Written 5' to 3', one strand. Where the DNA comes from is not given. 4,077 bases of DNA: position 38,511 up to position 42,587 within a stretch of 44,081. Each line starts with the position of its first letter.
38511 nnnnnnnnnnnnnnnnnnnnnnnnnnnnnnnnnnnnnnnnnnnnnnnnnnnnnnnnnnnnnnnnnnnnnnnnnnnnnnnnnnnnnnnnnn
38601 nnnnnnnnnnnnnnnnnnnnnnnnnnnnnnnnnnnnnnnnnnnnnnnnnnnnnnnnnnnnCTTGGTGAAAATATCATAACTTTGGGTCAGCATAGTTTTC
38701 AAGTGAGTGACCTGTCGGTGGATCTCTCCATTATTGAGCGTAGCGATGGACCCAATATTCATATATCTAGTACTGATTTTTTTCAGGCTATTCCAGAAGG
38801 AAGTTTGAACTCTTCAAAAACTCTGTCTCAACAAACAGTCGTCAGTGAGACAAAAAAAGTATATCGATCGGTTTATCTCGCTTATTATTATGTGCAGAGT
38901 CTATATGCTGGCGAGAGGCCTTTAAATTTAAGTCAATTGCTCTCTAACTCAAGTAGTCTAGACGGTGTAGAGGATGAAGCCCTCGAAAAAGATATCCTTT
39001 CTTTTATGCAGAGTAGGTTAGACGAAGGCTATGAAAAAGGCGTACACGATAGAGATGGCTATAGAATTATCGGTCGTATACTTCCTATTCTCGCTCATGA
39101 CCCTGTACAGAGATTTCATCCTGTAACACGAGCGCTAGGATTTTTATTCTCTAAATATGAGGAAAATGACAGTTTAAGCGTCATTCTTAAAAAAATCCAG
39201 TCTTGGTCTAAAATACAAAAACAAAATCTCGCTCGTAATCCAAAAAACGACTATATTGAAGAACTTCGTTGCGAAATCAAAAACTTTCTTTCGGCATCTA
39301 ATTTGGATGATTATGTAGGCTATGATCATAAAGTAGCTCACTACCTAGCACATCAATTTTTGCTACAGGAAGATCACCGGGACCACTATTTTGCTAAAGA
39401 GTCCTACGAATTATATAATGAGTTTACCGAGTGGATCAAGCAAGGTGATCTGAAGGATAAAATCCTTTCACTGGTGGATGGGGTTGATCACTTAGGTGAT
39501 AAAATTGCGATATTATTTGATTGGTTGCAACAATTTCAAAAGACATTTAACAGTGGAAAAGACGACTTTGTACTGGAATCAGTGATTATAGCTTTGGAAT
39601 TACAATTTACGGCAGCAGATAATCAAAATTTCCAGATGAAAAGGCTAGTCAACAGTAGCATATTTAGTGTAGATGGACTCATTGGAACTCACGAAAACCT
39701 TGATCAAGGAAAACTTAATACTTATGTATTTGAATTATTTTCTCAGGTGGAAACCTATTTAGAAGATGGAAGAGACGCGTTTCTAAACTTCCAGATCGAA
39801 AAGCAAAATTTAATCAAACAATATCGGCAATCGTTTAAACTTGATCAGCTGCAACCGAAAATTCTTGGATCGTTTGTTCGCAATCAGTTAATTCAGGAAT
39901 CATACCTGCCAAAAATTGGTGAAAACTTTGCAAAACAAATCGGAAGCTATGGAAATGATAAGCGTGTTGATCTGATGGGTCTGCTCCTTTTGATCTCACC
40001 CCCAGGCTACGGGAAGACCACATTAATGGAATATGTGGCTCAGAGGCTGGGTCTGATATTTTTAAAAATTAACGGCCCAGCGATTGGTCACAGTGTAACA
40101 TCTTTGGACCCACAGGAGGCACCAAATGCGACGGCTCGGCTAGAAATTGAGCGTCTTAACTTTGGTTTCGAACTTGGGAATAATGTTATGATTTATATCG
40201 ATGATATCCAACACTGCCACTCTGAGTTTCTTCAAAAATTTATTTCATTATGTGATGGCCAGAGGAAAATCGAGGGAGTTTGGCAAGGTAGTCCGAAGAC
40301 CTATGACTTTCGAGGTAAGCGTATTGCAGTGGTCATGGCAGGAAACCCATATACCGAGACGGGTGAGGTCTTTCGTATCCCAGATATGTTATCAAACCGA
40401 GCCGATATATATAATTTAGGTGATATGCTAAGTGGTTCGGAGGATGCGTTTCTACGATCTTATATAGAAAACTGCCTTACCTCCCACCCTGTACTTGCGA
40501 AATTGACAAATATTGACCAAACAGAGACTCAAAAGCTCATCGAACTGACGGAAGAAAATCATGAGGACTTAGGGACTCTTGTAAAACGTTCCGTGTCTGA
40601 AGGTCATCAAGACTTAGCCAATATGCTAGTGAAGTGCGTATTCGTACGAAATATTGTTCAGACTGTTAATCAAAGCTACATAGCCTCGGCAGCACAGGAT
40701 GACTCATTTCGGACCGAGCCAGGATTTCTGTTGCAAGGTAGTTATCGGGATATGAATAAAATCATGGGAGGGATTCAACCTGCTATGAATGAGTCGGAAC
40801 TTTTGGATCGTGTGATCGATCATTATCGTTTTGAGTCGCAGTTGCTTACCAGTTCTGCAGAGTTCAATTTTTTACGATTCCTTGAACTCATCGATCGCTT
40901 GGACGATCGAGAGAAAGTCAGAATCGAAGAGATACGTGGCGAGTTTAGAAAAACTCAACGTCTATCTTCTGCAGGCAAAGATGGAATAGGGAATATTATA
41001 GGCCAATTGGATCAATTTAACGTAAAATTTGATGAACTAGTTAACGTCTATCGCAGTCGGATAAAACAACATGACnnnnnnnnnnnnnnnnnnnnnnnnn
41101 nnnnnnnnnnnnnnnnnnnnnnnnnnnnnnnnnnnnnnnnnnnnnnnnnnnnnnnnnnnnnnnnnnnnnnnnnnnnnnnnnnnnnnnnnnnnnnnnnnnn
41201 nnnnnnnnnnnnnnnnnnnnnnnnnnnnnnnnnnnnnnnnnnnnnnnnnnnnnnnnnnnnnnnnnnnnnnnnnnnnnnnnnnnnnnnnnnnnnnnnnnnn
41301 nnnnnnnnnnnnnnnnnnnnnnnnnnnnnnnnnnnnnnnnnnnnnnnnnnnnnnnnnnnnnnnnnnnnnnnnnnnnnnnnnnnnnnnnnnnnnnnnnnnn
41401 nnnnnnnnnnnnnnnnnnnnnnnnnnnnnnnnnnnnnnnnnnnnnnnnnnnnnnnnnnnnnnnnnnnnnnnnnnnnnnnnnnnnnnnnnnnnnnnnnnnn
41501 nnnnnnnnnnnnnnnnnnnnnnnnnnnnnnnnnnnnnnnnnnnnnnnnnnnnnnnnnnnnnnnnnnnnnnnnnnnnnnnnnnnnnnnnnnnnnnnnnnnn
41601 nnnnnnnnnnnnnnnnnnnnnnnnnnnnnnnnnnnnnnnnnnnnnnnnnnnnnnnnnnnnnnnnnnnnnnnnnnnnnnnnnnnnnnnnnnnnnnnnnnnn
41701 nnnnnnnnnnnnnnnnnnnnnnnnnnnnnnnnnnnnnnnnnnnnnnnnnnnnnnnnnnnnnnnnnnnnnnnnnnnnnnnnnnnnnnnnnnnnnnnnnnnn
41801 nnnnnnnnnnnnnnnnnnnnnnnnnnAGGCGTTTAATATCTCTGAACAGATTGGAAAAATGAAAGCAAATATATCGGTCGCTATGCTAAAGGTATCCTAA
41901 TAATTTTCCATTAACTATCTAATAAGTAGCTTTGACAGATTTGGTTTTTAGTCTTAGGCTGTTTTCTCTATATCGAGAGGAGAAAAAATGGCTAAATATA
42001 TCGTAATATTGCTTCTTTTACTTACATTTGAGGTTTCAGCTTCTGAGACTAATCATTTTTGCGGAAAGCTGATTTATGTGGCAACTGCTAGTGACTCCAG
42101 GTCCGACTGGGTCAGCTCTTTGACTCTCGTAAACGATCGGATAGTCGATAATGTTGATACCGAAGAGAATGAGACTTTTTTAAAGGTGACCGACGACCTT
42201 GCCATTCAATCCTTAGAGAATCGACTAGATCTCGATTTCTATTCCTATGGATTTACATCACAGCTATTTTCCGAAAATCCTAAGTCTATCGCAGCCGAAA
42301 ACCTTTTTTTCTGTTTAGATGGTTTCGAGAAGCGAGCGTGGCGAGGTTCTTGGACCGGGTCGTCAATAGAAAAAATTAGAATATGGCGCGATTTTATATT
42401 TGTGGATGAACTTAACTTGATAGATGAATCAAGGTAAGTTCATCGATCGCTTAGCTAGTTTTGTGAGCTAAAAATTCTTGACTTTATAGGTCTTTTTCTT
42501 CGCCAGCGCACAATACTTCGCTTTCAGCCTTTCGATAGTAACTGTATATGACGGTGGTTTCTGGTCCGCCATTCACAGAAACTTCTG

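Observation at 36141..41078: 1645-aa protein with a late, degenerate AAA+ module and about 1270 residues of unassigned sequence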

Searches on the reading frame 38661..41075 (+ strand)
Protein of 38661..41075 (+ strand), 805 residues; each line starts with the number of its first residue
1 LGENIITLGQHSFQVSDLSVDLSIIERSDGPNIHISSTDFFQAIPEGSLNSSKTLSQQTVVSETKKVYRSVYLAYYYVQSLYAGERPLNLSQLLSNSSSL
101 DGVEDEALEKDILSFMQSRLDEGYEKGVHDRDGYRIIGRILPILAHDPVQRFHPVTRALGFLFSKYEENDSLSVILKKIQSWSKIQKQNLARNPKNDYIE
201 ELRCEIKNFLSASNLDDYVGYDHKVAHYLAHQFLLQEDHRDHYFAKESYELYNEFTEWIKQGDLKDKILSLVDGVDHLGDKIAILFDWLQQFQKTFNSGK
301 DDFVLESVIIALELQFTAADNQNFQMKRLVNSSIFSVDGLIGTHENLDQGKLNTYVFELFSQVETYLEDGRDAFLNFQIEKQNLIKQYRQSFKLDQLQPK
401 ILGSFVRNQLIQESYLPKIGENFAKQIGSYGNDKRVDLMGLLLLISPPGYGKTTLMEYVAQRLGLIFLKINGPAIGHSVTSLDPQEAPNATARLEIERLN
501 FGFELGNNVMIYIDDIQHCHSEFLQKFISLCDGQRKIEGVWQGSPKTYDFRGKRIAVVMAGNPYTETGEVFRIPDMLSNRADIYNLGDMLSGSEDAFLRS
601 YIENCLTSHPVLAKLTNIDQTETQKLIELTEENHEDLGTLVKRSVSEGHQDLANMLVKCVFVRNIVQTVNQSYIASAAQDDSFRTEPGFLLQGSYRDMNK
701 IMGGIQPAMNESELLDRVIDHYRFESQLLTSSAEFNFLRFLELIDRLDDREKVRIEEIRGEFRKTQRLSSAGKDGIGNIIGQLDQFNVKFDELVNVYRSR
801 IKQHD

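Call 23: search_solved_structures(query=A2, max_evalue=0.1, show_alignments=2)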
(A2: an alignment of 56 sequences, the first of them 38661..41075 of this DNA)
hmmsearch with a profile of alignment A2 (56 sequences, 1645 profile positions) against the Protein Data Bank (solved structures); distinct sequences matched with E-value up to 0.1: 71 (the best 60 are shown).
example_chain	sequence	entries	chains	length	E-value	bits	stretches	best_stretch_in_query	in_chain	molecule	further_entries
7wub_C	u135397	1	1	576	0.0012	19.3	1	1273-1308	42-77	Transitional endoplasmic reticulum ATPase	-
7wub_D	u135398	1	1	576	0.0013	19.3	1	1273-1308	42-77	Transitional endoplasmic reticulum ATPase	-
6mck_A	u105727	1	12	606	0.0015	19.1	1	1273-1308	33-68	Transitional endoplasmic reticulum ATPase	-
1ixr_C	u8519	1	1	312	0.0019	18.7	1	1266-1306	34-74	RuvB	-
1ixs_B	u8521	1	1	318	0.002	18.7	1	1266-1306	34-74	RuvB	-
8efv_D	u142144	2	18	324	0.002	18.7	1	1266-1306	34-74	Holliday junction ATP-dependent DNA helicase RuvB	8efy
1hqc_A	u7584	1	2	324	0.002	18.7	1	1266-1306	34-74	RUVB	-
7rlj_A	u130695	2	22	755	0.0024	18.4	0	1273-1308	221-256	Transitional endoplasmic reticulum ATPase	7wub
8yka_A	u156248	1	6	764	0.0025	18.3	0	1273-1308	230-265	Transitional endoplasmic reticulum ATPase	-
5c18_A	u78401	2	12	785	0.0027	18.2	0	1273-1308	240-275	Transitional endoplasmic reticulum ATPase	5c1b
7y4w_A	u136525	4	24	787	0.0027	18.2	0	1273-1308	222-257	Transitional endoplasmic reticulum ATPase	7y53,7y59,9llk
5c19_A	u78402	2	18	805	0.0028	18.2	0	1273-1308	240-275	Transitional endoplasmic reticulum ATPase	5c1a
7rlh_A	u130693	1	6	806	0.0028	18.2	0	1273-1308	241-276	Transitional endoplasmic reticulum ATPase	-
7bp9_A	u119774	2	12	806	0.0028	18.2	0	1273-1308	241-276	Transitional endoplasmic reticulum ATPase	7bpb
9yrc_A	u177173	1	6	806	0.0028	18.2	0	1273-1308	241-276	Transitional endoplasmic reticulum ATPase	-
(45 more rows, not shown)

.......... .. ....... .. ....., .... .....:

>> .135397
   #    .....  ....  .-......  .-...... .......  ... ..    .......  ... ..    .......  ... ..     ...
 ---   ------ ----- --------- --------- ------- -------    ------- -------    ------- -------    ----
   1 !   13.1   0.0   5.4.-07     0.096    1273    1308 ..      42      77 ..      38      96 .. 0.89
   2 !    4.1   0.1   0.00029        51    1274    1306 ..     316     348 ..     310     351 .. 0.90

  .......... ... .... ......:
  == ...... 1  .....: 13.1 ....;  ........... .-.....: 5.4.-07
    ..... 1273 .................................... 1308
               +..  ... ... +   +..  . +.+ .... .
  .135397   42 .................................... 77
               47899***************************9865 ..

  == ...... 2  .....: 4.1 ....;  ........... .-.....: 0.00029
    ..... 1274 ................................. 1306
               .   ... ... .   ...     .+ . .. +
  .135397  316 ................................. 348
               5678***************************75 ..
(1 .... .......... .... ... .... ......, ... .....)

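Call 28: find_related_loci(query=A2, collection=genome_contigs, flank=10000)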
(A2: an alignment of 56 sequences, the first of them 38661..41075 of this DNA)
Query A2 (805 aa) in genome_contigs; peptide patterns used: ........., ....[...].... (x = any residue, [..] = any of these).
600 stretches matched a pattern (row limit reached: there are more); 584 encode a relative of the query (tblastn E <= 1e-3); the best 80 are kept; 80 distinct loci.
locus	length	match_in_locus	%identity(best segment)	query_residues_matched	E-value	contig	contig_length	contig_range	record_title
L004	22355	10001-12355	41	2-802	0e+0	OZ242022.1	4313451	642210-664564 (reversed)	MAG: Limisphaerales bacterium isolate ef39fcb1-bf04-4775-9bfc-b1aaebe32656 genome assembly, chromosome: 1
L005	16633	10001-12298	42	2-783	0e+0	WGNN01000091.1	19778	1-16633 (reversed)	MAG: bacterium isolate RI_201 c_000000104391, whole genome shotgun sequence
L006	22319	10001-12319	41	2-784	0e+0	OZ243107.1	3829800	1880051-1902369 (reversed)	MAG: Owenweeksia sp. isolate 26eab29c-8eb0-4f4d-a16a-92e4b856c0c0 genome assembly, chromosome: 1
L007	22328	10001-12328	40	2-787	0e+0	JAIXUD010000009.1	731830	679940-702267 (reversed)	MAG: Sphingobacteriales bacterium isolate D1_MAG_00006 pond_D1_MAG_00006_000000000010, whole genome shotgun sequence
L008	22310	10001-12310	41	2-787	0e+0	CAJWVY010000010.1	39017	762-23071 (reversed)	MAG TPA_asm: uncultured Verrucomicrobiales bacterium isolate ERR599100_bin.33_MetaBAT_v2.12.1_MAG genome assembly, conti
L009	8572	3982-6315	42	2-784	0e+0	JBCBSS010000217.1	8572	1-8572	MAG: Bacteroidota bacterium isolate J06638_29 NODE_217_length_8572_cov_9.057092, whole genome shotgun sequence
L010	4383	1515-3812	40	2-783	0e+0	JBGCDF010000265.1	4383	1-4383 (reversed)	MAG: Crocinitomicaceae bacterium isolate SGMAG-82 contig265, whole genome shotgun sequence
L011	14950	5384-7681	41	2-783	0e+0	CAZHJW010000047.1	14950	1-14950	MAG TPA_asm: uncultured Pedosphaera sp. isolate SRP077602_co9_528 genome assembly, contig: NODE_5106_length_14950_cov_9.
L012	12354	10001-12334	42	2-772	2e-180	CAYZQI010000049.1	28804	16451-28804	MAG TPA_asm: uncultured Cytophagaceae bacterium isolate SRP141376_co5_355 genome assembly, contig: NODE_3759_length_2880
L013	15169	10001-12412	40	2-803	2e-180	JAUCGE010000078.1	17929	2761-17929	Desulfobacterales bacterium HSG16 NODE_113_length_17929, whole genome shotgun sequence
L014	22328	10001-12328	40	2-793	4e-180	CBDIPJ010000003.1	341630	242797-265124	MAG: Limisphaerales bacterium isolate CRY1-m2-bin13 genome assembly, contig: CRY1-CANU-62, whole genome shotgun sequence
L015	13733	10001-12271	40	2-787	2e-179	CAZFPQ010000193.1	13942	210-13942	MAG TPA_asm: uncultured Bacteroidia bacterium isolate SRP135972_co1_75 genome assembly, contig: NODE_5354_length_13942_c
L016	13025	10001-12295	40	2-786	1e-179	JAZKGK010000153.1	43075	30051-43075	MAG: Bacteroidota bacterium isolate DC_RB_04_SPN110320-bin044_1 DCRB04SPN_B044_1_000000000153, whole genome shotgun sequ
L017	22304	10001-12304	40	2-783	6e-179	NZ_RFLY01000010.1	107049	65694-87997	Solilutibacter pythonis strain 4284/11 10_107049_42.716, whole genome shotgun sequence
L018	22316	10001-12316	39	2-787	7e-178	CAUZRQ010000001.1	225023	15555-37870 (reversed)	MAG: Planctomycetota bacterium isolate CB6_AW.30 genome assembly, contig: Ga0310123_10000003, whole genome shotgun seque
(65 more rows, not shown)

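Call 37: predict_structure(alignment_id=A2)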
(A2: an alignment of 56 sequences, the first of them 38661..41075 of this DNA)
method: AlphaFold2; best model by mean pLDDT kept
length: 805 residues; sequences in the alignment: 56
mean_pLDDT: 85.8   pTM: 0.74
mean pLDDT of the five models: 85.8, 85.6, 82.7, 82.1, 81.9
residues with pLDDT >= 90: 421; 70-90: 295; 50-70: 81; < 50: 8
segments of 3 or more residues with pLDDT < 50: 644-647
pLDDT, mean of each block of 10 residues (from residue 1): 75 88 90 94 85 82 94 93 83 65 73 91 90 92 87 94 84 85 71 71 93 92 92 76 89 92 92 93 94 90 94 77 65 88 93 94 92 92 94 89 67 87 90 66 85 90 94 95 96 96 95 95 93 89 95 93 81 86 75 81 85 82 81 60 54 88 92 84 87 89 91 95 91 93 95 95 82 57 72 77 71
secondary structure, 60 per line:
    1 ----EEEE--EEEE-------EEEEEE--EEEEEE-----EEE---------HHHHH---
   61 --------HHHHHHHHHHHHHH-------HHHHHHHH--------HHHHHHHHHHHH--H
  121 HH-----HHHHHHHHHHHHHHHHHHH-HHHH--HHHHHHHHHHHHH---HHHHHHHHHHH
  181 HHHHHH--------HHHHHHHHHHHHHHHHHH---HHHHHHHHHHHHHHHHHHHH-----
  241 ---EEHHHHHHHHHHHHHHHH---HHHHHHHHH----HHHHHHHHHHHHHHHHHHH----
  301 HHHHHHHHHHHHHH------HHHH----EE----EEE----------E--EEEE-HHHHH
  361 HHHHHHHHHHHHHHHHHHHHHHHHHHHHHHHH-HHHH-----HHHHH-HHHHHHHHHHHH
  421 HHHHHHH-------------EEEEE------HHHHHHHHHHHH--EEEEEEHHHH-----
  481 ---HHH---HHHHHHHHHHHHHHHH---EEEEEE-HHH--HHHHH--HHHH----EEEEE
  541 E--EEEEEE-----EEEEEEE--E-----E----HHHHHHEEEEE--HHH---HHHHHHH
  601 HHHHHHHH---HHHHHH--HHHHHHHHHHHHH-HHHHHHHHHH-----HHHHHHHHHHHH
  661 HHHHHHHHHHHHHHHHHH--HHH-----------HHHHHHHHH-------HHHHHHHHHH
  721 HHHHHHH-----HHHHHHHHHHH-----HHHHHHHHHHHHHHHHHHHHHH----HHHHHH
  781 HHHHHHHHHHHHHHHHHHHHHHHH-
elements in order (helices of 4 or more, strands of 3 or more residues): E5-8 E11-14 E22-27 E30-35 E41-43 H53-57 H69-82 H90-97 H106-117 H128-146 H148-151 H154-166 H170-186 H195-212 H216-235 H246-261 H265-273 H278-296 H301-314 H321-324 E335-337 E351-354 H356-392 H394-397 H403-407 H409-427 E441-445 H452-463 E466-471 H472-475 H490-505 E509-514 H521-525 H528-531 E536-541 E544-549 E555-561 H575-580 E581-585 H594-608 H612-617 H620-632 H634-643 H649-678 H695-703 H711-727 H733-743 H749-770 H775-804
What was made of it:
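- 39963..40430 (+): AAA+ alpha/beta core, aa ~1275-1430. Walker A nt 39996-40019 (K1292). Walker B nt 40191-40214 (D1354, D1355). Pre-sensor-1 beta-hairpin aa ~1376-1389. Sensor-1 N1402 (nt 40335-40349). Candidate Arg finger R1420 (nt 40392-40406). AF2 strand order (call 37).
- Closest known: MoxR-family AAA+ chaperones. Same: A pre-sensor-1 beta-hairpin is predicted (call 37).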

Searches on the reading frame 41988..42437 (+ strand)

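Call 5: search_protein_families(library=pfam, proteins=[window:41988-42437:+], max_evalue=0.01)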
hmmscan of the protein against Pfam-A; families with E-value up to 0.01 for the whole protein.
window:41988-42437:+ (149 aa): 0 families

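Call 6: search_protein_families(library=ncbifam, proteins=[window:41988-42437:+], max_evalue=0.01)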
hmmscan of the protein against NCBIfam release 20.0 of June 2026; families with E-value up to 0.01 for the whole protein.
window:41988-42437:+ (149 aa): 0 families

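Call 7: search_protein_families(library=padloc, proteins=[window:41988-42437:+], max_evalue=0.01)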
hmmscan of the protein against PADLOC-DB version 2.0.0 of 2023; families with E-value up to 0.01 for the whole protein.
window:41988-42437:+ (149 aa): 1 family
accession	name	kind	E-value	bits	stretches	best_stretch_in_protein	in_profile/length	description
PDLC02390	pAgo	-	0.001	15.7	1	36-103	178-245/719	-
